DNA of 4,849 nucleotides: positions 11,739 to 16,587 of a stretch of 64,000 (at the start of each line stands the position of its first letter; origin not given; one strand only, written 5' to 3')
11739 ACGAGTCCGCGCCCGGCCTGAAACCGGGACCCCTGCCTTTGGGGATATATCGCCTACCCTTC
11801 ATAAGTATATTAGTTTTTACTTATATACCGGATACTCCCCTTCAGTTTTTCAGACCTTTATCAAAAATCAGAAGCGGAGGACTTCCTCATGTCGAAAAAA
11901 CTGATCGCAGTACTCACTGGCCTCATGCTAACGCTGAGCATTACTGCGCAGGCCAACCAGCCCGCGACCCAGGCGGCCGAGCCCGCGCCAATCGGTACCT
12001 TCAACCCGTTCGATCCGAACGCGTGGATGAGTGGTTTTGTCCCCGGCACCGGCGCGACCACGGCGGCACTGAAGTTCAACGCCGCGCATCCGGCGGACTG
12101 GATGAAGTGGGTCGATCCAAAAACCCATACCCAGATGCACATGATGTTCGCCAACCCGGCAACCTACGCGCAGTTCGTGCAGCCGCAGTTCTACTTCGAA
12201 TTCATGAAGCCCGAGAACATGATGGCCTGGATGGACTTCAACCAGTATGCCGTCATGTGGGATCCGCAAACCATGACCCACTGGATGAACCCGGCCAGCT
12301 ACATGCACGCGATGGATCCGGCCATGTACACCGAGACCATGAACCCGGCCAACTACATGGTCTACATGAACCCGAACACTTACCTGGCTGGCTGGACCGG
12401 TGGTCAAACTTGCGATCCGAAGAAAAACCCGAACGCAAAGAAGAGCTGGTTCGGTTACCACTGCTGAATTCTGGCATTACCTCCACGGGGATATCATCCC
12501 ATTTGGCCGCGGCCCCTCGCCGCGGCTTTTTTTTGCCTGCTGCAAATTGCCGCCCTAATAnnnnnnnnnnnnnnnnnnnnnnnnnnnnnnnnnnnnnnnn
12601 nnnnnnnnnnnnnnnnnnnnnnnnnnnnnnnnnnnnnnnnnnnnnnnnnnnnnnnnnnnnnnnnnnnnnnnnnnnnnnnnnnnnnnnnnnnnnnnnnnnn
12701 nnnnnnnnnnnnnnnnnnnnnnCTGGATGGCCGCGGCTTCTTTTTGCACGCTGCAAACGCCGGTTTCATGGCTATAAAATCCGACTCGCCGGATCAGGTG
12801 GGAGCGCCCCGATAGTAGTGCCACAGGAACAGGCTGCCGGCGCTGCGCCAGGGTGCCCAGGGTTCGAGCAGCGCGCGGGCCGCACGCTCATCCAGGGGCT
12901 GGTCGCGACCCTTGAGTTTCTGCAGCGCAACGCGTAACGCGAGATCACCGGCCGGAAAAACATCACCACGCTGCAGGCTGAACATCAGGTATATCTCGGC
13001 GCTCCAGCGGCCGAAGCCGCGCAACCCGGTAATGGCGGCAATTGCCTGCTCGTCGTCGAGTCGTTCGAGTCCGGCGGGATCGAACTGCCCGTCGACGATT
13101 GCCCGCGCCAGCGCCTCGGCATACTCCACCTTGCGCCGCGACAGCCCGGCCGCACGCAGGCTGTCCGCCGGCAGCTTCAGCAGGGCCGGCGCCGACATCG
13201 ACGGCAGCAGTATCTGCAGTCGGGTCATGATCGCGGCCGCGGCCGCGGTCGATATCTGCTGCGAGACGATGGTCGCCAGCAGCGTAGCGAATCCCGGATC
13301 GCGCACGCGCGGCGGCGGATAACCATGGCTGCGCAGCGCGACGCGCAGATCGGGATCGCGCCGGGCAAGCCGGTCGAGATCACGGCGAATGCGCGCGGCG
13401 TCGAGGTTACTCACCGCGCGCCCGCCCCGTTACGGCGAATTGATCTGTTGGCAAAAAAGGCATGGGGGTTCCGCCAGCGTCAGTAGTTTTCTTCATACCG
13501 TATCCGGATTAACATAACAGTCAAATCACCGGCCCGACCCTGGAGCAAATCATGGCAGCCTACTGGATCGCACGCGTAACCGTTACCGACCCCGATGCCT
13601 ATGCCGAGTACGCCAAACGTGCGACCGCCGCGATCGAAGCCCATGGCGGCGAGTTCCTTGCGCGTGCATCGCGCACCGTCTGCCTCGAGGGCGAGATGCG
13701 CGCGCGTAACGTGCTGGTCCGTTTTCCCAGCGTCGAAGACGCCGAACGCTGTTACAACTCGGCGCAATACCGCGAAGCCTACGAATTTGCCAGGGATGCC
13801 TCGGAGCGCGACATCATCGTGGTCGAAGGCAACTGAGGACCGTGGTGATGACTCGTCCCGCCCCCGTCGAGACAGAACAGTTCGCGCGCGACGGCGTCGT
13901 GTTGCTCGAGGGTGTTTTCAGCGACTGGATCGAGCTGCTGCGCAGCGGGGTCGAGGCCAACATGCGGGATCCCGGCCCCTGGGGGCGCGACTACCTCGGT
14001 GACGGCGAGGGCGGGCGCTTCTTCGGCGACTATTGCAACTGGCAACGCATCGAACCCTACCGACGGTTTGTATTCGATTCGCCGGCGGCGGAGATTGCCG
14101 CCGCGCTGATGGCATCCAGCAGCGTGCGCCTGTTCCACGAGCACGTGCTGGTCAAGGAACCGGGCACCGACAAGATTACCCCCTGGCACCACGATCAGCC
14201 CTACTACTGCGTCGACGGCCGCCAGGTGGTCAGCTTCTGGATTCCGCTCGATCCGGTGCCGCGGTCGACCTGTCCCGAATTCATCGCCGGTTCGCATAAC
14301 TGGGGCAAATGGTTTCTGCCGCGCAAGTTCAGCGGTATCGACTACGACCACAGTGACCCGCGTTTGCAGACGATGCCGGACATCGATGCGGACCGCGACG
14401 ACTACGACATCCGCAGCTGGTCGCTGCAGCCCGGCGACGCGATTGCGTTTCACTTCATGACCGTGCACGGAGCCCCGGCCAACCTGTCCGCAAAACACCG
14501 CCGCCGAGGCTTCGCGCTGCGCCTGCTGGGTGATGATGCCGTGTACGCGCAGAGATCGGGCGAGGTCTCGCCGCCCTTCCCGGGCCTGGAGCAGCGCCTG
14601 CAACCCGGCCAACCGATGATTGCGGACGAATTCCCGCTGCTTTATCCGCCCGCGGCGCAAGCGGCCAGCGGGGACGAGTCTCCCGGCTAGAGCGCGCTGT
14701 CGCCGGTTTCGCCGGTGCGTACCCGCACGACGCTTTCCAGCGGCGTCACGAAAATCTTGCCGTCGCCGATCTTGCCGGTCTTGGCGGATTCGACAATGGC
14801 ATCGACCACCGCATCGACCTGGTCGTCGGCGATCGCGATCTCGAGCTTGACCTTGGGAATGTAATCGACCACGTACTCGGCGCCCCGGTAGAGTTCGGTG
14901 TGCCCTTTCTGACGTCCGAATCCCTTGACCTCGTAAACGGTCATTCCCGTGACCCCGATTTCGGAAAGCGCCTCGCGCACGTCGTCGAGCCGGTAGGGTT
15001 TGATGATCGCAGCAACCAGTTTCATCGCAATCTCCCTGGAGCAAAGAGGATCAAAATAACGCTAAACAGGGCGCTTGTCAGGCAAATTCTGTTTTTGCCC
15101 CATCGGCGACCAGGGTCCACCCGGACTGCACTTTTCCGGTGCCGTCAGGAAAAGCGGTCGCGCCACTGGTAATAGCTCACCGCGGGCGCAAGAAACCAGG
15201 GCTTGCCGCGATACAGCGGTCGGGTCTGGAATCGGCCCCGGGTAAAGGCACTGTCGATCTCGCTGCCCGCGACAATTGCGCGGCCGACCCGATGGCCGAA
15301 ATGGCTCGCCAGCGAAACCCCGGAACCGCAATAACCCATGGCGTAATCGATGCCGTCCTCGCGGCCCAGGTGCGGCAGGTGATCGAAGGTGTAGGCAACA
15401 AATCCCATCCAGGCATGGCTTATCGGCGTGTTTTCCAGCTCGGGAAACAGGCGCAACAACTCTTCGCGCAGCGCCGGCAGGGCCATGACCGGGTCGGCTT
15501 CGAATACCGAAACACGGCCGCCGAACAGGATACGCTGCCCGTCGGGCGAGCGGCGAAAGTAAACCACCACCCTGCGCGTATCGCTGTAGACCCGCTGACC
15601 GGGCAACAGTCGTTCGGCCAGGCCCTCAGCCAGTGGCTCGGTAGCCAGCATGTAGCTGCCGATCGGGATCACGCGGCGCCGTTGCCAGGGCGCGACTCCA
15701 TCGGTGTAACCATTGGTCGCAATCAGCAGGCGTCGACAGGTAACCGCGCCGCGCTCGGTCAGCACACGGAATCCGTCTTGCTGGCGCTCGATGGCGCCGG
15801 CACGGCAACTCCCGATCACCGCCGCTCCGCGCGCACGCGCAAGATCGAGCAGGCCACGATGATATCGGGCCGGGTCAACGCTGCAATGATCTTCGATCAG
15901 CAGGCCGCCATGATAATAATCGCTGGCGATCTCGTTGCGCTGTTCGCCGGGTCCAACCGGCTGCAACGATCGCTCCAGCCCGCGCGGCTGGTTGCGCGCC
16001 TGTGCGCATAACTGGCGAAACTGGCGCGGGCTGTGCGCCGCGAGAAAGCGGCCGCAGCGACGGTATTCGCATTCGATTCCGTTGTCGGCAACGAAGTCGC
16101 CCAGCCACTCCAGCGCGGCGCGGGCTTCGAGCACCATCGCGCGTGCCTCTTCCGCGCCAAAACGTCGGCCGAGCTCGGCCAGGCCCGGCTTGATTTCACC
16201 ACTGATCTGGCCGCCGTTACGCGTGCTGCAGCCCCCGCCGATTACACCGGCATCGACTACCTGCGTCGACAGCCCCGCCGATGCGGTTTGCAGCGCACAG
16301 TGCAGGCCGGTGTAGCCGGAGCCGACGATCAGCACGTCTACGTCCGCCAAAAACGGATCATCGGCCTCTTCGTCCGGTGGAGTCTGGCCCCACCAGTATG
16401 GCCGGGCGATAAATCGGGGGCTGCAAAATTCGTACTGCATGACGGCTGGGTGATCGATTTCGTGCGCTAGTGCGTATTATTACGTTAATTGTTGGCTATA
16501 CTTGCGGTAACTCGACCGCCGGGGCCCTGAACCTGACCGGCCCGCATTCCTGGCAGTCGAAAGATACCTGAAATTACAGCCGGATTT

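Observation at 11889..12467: Secreted Met-rich protein built from a strict 9-residue repeat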

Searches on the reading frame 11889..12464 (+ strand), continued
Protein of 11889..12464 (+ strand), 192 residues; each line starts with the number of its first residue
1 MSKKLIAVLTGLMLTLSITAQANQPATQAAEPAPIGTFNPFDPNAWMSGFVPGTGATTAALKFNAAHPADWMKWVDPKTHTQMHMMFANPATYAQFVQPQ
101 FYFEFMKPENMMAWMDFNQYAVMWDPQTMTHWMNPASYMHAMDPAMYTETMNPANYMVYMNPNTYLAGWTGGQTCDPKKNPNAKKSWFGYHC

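Call 105: fold_search(model_id=the predicted structure, library=viral)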
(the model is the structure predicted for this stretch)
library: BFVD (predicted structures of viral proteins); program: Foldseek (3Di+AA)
matches with E <= 10: 5; with E <= 0.001: 0
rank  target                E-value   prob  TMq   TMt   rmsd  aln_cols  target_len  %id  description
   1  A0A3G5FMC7            6.2e+00  0.01  0.12  0.07  22.1       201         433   12  Putative polymerase co-factor [Lasius neglectus virus 2]
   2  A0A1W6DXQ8            6.5e+00  0.03  0.18  0.20  23.9       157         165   15  Uncharacterized protein [Rhodococcus phage Toil]
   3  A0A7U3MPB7            6.5e+00  0.02  0.13  0.13  23.4       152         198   12  (no name in the UniProt tables at hand)
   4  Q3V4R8                6.5e+00  0.01  0.13  0.13  26.4       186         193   14  Uncharacterized protein ORF193 [Acidianus two-tailed virus]
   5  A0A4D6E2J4            7.2e+00  0.02  0.18  0.18  25.7       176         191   14  Uncharacterized protein [Streptomyces phage Forthebois]

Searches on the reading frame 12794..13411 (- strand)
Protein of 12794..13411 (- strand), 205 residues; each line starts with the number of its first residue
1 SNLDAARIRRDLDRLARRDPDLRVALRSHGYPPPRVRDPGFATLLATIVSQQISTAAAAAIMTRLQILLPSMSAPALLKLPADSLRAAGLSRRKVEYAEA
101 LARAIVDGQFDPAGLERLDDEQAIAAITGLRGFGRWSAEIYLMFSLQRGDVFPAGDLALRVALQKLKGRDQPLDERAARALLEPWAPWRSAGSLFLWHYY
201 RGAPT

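Call 75: search_protein_families(library=pfam, proteins=[window:12794-13411:-], max_evalue=0.001)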
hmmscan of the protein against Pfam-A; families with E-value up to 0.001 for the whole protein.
window:12794-13411:- (205 aa): 1 family
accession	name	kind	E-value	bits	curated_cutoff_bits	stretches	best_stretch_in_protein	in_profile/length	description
PF00730.31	HhH-GPD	-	2e-14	54.3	26.2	1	46-187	2-108/108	HhH-GPD superfamily base excision DNA repair protein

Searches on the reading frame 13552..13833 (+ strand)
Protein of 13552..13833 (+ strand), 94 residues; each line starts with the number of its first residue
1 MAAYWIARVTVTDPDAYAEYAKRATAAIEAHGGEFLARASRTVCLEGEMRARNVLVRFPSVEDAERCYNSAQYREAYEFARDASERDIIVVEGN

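Call 75: search_protein_families(library=pfam, proteins=[window:13552-13833:+], max_evalue=0.001)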
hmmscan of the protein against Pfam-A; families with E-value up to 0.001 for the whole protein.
window:13552-13833:+ (94 aa): 1 family
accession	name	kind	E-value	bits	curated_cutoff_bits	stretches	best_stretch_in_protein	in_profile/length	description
PF07045.17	DUF1330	-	7.4e-33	113.2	23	1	3-93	2-93/94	Domain of unknown function (DUF1330)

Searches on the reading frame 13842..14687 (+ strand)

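Call 75: search_protein_families(library=pfam, proteins=[window:13842-14687:+], max_evalue=0.001)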
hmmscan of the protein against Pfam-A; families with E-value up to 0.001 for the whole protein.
window:13842-14687:+ (282 aa): 1 family
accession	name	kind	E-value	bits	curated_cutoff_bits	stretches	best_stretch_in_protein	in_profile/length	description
PF05721.19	PhyH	-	3.7e-27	96.4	22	1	14-221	1-212/213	Phytanoyl-CoA dioxygenase (PhyH)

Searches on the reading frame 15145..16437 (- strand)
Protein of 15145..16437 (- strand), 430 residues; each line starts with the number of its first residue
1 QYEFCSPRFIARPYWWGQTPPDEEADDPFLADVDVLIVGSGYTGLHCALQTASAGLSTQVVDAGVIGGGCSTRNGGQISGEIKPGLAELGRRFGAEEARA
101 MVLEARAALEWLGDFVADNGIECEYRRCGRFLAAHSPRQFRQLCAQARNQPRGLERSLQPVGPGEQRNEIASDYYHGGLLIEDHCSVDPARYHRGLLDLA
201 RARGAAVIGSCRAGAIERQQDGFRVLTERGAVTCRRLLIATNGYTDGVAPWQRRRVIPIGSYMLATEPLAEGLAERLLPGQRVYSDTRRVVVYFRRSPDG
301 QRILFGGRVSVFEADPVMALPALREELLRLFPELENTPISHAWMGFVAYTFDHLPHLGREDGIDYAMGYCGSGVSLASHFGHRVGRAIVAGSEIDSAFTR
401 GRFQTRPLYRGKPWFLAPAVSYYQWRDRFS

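Call 75: search_protein_families(library=pfam, proteins=[window:15145-16437:-], max_evalue=0.001)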
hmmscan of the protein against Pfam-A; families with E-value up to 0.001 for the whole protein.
window:15145-16437:- (430 aa): 5 families
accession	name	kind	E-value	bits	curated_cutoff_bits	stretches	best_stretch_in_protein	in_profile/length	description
PF01266.30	DAO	-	7.2e-57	193.9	27.9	1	34-383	1-349/353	FAD dependent oxidoreductase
PF12831.13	FAD_oxidored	-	2.1e-05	24.4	27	1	34-77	1-45/416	FAD dependent oxidoreductase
PF13738.12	Pyr_redox_3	-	0.00023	20.9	30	0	213-244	104-135/305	Pyridine nucleotide-disulphide oxidoreductase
PF03486.20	HI0933_like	-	0.00065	19.6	50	0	34-64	2-32/244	HI0933-like protein Rossmann domain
PF00890.30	FAD_binding_2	-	0.00066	19.4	20.4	0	34-79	1-46/414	FAD binding domain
